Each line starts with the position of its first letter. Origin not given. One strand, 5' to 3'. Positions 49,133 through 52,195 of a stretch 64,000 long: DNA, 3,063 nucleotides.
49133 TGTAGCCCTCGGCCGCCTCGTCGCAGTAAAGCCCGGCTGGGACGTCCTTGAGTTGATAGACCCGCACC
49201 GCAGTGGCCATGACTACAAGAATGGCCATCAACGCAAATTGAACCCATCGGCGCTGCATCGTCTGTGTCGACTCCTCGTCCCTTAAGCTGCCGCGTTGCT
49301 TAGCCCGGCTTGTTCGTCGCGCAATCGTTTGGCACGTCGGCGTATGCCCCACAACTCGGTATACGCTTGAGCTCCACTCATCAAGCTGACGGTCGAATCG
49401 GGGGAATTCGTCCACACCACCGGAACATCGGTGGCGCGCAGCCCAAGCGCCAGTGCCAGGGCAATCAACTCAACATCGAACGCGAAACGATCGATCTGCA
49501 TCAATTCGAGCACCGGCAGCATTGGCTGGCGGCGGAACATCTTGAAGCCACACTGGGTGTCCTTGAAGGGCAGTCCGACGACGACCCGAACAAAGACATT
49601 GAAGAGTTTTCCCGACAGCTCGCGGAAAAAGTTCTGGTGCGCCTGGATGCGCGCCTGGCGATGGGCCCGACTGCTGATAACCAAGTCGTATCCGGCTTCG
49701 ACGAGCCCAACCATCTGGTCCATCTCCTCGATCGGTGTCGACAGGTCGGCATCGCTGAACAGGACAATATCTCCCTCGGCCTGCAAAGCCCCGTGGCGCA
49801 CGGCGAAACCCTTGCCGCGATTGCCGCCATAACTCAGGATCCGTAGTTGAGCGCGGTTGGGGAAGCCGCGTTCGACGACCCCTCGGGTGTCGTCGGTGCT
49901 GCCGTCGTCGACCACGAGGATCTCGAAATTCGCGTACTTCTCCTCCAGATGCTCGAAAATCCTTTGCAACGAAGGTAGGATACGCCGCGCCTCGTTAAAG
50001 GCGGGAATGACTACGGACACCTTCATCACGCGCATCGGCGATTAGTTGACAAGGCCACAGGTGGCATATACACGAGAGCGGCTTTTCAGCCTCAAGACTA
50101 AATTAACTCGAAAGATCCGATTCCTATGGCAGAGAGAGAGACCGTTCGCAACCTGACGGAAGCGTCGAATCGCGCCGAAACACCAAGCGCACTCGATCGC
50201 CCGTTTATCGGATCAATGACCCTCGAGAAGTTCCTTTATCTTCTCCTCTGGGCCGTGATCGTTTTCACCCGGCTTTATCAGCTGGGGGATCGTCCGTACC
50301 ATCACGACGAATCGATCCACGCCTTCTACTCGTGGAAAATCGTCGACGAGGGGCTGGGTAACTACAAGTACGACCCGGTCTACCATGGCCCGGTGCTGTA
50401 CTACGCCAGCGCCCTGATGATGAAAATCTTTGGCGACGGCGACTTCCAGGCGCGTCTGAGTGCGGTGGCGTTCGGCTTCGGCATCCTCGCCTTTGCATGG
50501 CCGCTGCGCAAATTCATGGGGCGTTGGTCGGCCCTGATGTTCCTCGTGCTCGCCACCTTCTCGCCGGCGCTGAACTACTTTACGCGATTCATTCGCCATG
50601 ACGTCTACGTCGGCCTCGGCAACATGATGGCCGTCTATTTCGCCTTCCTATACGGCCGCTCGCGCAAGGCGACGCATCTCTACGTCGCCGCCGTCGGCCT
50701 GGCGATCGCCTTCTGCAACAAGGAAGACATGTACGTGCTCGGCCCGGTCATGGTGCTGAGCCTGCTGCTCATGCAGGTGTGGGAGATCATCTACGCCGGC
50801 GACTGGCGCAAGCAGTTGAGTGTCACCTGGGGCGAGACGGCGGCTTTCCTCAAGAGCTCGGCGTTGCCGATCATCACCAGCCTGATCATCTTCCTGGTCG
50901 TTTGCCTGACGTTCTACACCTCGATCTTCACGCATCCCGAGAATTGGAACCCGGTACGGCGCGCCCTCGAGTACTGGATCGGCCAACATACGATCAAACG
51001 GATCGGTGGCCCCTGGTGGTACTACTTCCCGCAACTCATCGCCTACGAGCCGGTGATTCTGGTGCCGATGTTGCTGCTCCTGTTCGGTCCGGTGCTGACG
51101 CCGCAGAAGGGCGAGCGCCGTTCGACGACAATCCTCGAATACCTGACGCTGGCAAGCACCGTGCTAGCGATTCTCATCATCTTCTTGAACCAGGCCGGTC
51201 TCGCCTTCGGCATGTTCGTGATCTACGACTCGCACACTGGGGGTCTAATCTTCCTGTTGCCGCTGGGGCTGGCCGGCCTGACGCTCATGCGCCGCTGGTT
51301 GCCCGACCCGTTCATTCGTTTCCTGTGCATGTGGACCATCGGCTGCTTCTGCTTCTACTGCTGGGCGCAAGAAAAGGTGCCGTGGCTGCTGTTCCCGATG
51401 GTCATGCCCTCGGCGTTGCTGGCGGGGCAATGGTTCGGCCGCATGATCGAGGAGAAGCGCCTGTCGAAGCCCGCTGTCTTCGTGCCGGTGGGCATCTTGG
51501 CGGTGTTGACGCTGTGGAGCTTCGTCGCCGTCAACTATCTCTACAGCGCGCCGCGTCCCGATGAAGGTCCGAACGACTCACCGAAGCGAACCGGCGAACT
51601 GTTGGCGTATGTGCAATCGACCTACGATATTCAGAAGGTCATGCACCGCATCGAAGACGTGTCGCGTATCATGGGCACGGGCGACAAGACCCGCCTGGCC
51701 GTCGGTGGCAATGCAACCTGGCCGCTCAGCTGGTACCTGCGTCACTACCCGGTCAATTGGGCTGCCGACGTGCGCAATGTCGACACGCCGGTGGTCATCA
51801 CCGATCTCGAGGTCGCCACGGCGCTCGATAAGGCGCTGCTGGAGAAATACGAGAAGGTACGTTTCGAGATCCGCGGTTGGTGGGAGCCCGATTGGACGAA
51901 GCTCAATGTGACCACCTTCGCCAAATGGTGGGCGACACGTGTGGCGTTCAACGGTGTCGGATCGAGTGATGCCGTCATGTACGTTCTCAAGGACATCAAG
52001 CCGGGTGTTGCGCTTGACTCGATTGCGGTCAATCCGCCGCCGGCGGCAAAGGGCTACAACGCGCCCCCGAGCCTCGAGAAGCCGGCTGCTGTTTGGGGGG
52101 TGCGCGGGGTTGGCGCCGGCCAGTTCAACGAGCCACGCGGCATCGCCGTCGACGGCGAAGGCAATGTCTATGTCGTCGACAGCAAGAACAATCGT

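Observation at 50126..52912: GT-C membrane glycosyltransferase fused to a six-bladed NHL beta-propeller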

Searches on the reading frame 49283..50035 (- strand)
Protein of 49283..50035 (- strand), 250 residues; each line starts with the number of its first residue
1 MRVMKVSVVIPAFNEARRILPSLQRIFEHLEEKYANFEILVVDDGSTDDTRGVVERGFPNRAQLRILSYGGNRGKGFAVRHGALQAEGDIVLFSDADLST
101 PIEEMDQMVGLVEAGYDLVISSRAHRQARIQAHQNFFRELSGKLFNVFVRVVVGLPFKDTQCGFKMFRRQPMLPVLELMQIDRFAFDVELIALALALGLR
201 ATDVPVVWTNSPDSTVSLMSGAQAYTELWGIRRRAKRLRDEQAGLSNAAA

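Call 3: search_protein_families(library=pfam, proteins=[window:49283-50035:-], max_evalue=0.01)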
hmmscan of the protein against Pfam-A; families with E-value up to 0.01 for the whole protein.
window:49283-50035:- (250 aa): 5 families
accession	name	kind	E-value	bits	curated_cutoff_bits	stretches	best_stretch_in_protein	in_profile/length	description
PF00535.33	Glycos_transf_2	-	1.9e-26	93.4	23.3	1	7-170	1-162/168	Glycosyl transferase family 2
PF13641.12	Glyco_tranf_2_3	-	2.1e-07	31.6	27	1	6-97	3-96/230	Glycosyltransferase like family 2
PF10111.15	Glyco_tranf_2_2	-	1.1e-05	25.6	27.3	1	7-112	1-106/276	Glycosyltransferase like family 2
PF13704.12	Glyco_tranf_2_4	-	0.0015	19.4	27.5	0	23-97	7-81/98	Glycosyl transferase family 2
PF13506.12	Glyco_transf_21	-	0.0022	17.9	21.7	1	75-163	18-102/174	Glycosyl transferase family 21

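Call 4: search_protein_families(library=ncbifam, proteins=[window:49283-50035:-], max_evalue=0.01)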
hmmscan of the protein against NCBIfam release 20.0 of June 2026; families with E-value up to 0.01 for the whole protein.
window:49283-50035:- (250 aa): 23 families
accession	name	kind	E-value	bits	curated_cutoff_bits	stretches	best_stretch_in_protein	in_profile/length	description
NF007986.1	PRK10714.1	equivalog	9.2e-24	84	529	1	2-209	4-201/316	undecaprenyl-phosphate 4-deoxy-4-formamido-L-arabinose transferase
NF047588.1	GlcsyltransPgfSStrep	equivalog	1.1e-21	77.4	500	1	4-185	1-177/308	glycosyltransferase PgfS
TIGR03937.1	PgaC_IcaA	equivalog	4.3e-16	58.9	422.3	1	3-98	44-136/407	poly-beta-1,6-N-acetyl-D-glucosamine synthase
TIGR04182.1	glyco_TIGR04182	equivalog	1.2e-15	57.7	325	1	5-217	1-200/293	S-layer glycoprotein N-glycosyltransferase AglJ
NF010496.0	PRK13915.1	equivalog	1.4e-14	53.9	262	1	4-105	31-134/307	glucosyl-3-phosphoglycerate synthase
NF041875.1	EPS_EpsD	equivalog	2.6e-14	53.3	370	1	6-106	1-98/325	exopolysaccharide biosynthesis glycosyltransferase EpsD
TIGR04283.1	glyco_like_mftF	equivalog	4.4e-12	46.1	182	1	6-110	1-95/221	TIGR04283 family arsenosugar biosynthesis glycosyltransferase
NF038302.1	EPS_HpsE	equivalog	2.4e-11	43.2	300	1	5-97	2-96/307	hormogonium polysaccharide biosynthesis glycosyltransferase HpsE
NF041391.1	DPhHxTase_Halo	equivalog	4.7e-11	42.1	375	1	12-207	3-182/213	dolichyl-phosphate hexose transferase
TIGR03965.1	mycofact_glyco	equivalog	2.7e-10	39.7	280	1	4-109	74-176/467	mycofactocin biosynthesis glycosyltransferase MftF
NF007482.0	PRK10073.1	equivalog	4.9e-10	38.9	423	1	4-98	6-96/334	glycosyltransferase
NF058614.1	PPMAGASynPpgS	equivalog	1.1e-09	38.1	370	1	6-206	2-194/226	polyprenyl-phospho-N-acetylgalactosaminyl synthase PpgS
NF047683.1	TeichurnBiosyTuaG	equivalog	9.2e-09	35.3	400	1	5-108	7-107/252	teichuronic acid biosynthesis protein TuaG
NF045692.1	OglycostaseCruG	equivalog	3.3e-08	32.9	600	1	3-119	40-160/386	2'-O-glycosyltransferase CruG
TIGR03469.1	HpnB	hypoth_equivalog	3.9e-08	32.7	379.25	1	5-115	45-163/386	hopene-associated glycosyltransferase HpnB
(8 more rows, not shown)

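Call 53: search_solved_structures(query=window:49283-50035:-, max_evalue=0.00001)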
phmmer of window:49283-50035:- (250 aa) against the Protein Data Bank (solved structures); distinct sequences matched with E-value up to 0.00001: 16.
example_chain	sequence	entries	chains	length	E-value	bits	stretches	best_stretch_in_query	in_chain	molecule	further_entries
9bhc_C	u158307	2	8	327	1e-19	74.2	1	3-208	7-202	Undecaprenyl-phosphate 4-deoxy-4-formamido-L-arabinose transferase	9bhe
8vxh_A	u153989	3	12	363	1.5e-19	73.7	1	3-208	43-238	Undecaprenyl-phosphate 4-deoxy-4-formamido-L-arabinose transferase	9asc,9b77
9hwj_A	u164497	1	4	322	2.4e-19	73.1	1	3-206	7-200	Undecaprenyl-phosphate 4-deoxy-4-formamido-L-arabinose transferase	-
5mlz_A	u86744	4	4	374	6.3e-15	58.6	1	3-186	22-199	Dolichol monophosphate mannose synthase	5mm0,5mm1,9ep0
5eke_A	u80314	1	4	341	8.4e-15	58.2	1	4-183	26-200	Uncharacterized glycosyltransferase sll0501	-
5ekp_C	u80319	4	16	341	8.4e-15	58.2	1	4-183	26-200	Uncharacterized glycosyltransferase sll0501 | Glycosyltransferase sll0501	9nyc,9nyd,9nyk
9nye_A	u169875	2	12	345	8.7e-15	58.1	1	4-183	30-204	Glycosyltransferase sll0501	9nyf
8vh7_A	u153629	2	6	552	7.9e-10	41.9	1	6-120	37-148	Heparosan synthase B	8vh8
8viw_A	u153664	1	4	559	8.1e-10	41.9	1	6-120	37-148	Heparosan synthase B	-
2z87_A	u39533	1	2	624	1.1e-09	41.4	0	2-81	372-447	Chondroitin synthase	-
2z86_A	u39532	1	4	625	1.1e-09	41.4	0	2-81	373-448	Chondroitin synthase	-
5tze_C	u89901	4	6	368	2.9e-09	40.1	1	4-120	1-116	Glycosyl transferase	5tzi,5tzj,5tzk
5tz8_A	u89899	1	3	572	5.7e-09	39.1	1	4-119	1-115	Glycosyl transferase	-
6yv7_B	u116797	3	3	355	4.6e-08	36.1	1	5-103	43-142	Glycosyl transferase, family 2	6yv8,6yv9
6yv7_A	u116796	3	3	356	4.6e-08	36.1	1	5-103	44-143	Glycosyl transferase, family 2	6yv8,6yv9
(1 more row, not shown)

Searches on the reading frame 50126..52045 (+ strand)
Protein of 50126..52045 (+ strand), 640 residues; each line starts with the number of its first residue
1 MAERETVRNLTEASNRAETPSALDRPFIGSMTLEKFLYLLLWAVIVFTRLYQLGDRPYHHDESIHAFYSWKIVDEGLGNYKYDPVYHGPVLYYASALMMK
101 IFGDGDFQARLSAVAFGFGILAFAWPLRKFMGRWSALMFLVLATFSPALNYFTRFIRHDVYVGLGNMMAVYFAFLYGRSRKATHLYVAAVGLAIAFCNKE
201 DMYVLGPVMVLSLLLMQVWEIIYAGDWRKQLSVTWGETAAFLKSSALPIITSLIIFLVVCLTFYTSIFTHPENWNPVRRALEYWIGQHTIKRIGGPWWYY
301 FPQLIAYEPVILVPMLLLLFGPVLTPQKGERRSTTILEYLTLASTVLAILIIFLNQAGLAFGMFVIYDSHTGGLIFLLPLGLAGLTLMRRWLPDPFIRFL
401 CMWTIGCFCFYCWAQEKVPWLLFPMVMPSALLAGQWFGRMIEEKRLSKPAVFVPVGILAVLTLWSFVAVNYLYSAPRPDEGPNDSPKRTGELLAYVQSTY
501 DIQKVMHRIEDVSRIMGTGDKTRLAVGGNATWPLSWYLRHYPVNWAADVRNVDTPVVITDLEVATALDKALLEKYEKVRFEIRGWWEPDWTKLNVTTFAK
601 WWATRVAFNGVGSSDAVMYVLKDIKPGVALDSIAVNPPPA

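Call 36: search_protein_representatives(protein=window:50126-52045:+)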
Query: 640 residues. Proteins with E-value up to 0.001 (for the whole library): 3753; up to 1e-10: 2123; up to 1e-30: 513. The best 150 are listed.
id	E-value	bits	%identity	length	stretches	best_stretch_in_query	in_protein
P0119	1.5e-203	694.5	51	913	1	1-639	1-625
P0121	1.1e-122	427.2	42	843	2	23-313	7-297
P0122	1.1e-89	318.2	38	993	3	248-595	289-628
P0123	1.9e-87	310.9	36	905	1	35-635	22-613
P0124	1.9e-86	307.5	33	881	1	36-635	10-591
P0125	5.0e-79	283.0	35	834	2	42-312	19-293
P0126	2.3e-75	270.9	36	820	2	42-311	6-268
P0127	4.5e-75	269.9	34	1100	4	38-231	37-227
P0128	4.0e-73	263.5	32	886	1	39-625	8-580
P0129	1.7e-72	261.4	44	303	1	23-319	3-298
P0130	3.1e-71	257.2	38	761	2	114-316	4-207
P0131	1.6e-69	251.6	35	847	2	31-315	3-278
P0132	3.1e-68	247.3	49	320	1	28-325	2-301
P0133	6.2e-68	246.3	34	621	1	37-623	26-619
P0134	6.4e-68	246.3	36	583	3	24-180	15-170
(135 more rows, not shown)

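Call 42: predict_structure(alignment_id=A2)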
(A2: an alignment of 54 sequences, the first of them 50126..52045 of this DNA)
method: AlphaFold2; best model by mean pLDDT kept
length: 640 residues; sequences in the alignment: 54
mean_pLDDT: 88.0   pTM: 0.90
mean pLDDT of the five models: 88.0, 87.5, 86.4, 85.7, 84.8
residues with pLDDT >= 90: 406; 70-90: 160; 50-70: 59; < 50: 15
segments of 3 or more residues with pLDDT < 50: 1-15
pLDDT, mean of each block of 10 residues (from residue 1): 43 57 95 98 97 86 91 91 75 96 94 97 98 98 96 91 97 97 98 94 93 97 96 96 97 98 93 87 78 76 91 96 92 95 93 82 61 83 95 97 94 80 93 98 95 95 91 63 61 65 91 97 90 90 84 92 88 94 72 87 81 79 93 76
secondary structure, 60 per line:
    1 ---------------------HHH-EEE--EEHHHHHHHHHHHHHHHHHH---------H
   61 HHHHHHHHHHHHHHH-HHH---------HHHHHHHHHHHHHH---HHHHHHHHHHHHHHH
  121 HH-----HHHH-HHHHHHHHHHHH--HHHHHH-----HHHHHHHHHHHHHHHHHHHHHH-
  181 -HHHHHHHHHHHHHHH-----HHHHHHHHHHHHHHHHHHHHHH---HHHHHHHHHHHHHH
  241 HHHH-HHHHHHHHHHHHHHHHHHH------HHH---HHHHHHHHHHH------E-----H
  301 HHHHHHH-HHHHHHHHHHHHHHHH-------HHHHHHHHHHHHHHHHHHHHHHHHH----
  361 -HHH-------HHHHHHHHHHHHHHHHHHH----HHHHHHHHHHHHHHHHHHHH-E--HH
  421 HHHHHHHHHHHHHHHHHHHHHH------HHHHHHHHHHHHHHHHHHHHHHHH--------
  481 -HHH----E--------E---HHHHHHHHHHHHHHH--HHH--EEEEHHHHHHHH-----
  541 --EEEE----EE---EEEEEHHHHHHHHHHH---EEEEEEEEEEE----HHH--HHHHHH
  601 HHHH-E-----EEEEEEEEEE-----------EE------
elements in order: E26-28 H33-50 H60-75 H89-102 H106-122 H128-131 H133-144 H147-152 H158-179 H182-196 H202-223 H227-244 H246-264 H277-287 H300-307 H309-324 H332-356 H372-390 H395-414 H419-442 H449-472 H502-516 E524-527 H528-535 E543-546 E556-560 H561-571 E575-585 H595-604 E612-621

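Call 44: fold_search(model_id=the predicted structure, library=pdb)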
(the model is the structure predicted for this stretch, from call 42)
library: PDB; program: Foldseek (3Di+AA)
matches with E <= 10: 277; with E <= 0.001: 26
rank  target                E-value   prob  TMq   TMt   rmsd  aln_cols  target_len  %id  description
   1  5f15                  1.8e-07  1.00  0.50  0.58   8.3       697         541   13  Crystal Structure of ArnT from Cupriavidus metallidurans bound to Undecaprenyl phosphate (released 2016-02-17)
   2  5ezm                  1.8e-06  1.00  0.49  0.57   9.9       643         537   12  Crystal Structure of ArnT from Cupriavidus metallidurans in the apo state (released 2016-02-17)
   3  7e9s_A                4.6e-06  1.00  0.38  0.30  15.3       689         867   12  Archaeal oligosaccharyltransferase AglB from Archaeoglobus fulgidus in complex with an inhibitory peptide and a dolich (released 2021-09-08)
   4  8agc_A                7.3e-06  1.00  0.41  0.38  17.6       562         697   13  Structure of yeast oligosaccharylransferase complex with lipid-linked oligosaccharide and non-acceptor peptide bound (released 2022-12-07)
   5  9s6t_A                1.1e-05  1.00  0.50  0.64   8.3       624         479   11  Ternary cryo-EM structure of chicken ALG12 with Dol25-PP-GlcNAc2Man7, Dol25-P-Man, and Fab (released 2026-03-18)
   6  5gmy_A                2.3e-05  1.00  0.40  0.32  17.6       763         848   12  Crystal structure of the Archaeoglobus fulgidus oligosaccharyltransferase (O29867_ARCFU) tethered with an acceptor pep (released 2017-02-01)
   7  9s6u_A                3.1e-05  1.00  0.43  0.49  11.1       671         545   12  Ternary cryo-EM structure of human ALG9 with Dol25-PP-GlcNAc2Man8, Dol25-P-Man and Fab (released 2026-03-18)
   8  8b6l_I                4.2e-05  1.00  0.42  0.40  19.4       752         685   11  Subtomogram average of the human Sec61-TRAP-OSTA-translocon (released 2022-12-07)
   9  6s7t_A                4.5e-05  1.00  0.44  0.41  13.6       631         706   12  Cryo-EM structure of human oligosaccharyltransferase complex OST-B (released 2019-12-18)
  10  5ogl_A                4.9e-05  1.00  0.38  0.35  12.6       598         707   12  Structure of bacterial oligosaccharyltransferase PglB in complex with an acceptor peptide and an lipid-linked oligosac (released 2017-10-25)
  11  9s6s_A                5.4e-05  1.00  0.43  0.49  10.0       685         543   12  Ternary cryo-EM structure of human ALG9 with Dol25-PP-GlcNAc2Man6, Dol25-P-Man and Fab (released 2026-03-18)
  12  3waj                  6.1e-05  1.00  0.39  0.33  15.6       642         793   12  Crystal structure of the Archaeoglobus fulgidus oligosaccharyltransferase (O29867_ARCFU) complex with Zn and sulfate (released 2013-10-30)
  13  6gxc_A                8.5e-05  1.00  0.37  0.34  15.8       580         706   12  Bacterial oligosaccharyltransferase PglB in complex with an inhibitory peptide and a reactive lipid-linked oligosaccha (released 2018-11-14)
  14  9i5k_A                1.0e-04  1.00  0.36  0.44  15.1       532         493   12  Structure of the Chaetomium thermophilum Pmt4 homodimer (C2 symmetry) (released 2025-12-24)
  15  7oci_F                1.2e-04  1.00  0.41  0.41  12.9       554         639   10  Cryo-EM structure of yeast Ost6p containing oligosaccharyltransferase complex (released 2022-02-16)
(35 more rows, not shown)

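Call 46: search_solved_structures(query=A3, max_evalue=10, show_alignments=4)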
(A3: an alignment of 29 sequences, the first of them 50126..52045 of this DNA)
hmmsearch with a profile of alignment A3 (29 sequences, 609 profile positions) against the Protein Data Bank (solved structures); distinct sequences matched with E-value up to 10: 1.
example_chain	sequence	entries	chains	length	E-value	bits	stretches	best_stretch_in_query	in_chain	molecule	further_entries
5ezm_A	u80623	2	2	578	4.7e-07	31.7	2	19-194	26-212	4-amino-4-deoxy-L-arabinose transferase or related glycosyltransferases of PMT family | 4-amino-4-deoxy-L-arabinose (L-Ara4N) transferase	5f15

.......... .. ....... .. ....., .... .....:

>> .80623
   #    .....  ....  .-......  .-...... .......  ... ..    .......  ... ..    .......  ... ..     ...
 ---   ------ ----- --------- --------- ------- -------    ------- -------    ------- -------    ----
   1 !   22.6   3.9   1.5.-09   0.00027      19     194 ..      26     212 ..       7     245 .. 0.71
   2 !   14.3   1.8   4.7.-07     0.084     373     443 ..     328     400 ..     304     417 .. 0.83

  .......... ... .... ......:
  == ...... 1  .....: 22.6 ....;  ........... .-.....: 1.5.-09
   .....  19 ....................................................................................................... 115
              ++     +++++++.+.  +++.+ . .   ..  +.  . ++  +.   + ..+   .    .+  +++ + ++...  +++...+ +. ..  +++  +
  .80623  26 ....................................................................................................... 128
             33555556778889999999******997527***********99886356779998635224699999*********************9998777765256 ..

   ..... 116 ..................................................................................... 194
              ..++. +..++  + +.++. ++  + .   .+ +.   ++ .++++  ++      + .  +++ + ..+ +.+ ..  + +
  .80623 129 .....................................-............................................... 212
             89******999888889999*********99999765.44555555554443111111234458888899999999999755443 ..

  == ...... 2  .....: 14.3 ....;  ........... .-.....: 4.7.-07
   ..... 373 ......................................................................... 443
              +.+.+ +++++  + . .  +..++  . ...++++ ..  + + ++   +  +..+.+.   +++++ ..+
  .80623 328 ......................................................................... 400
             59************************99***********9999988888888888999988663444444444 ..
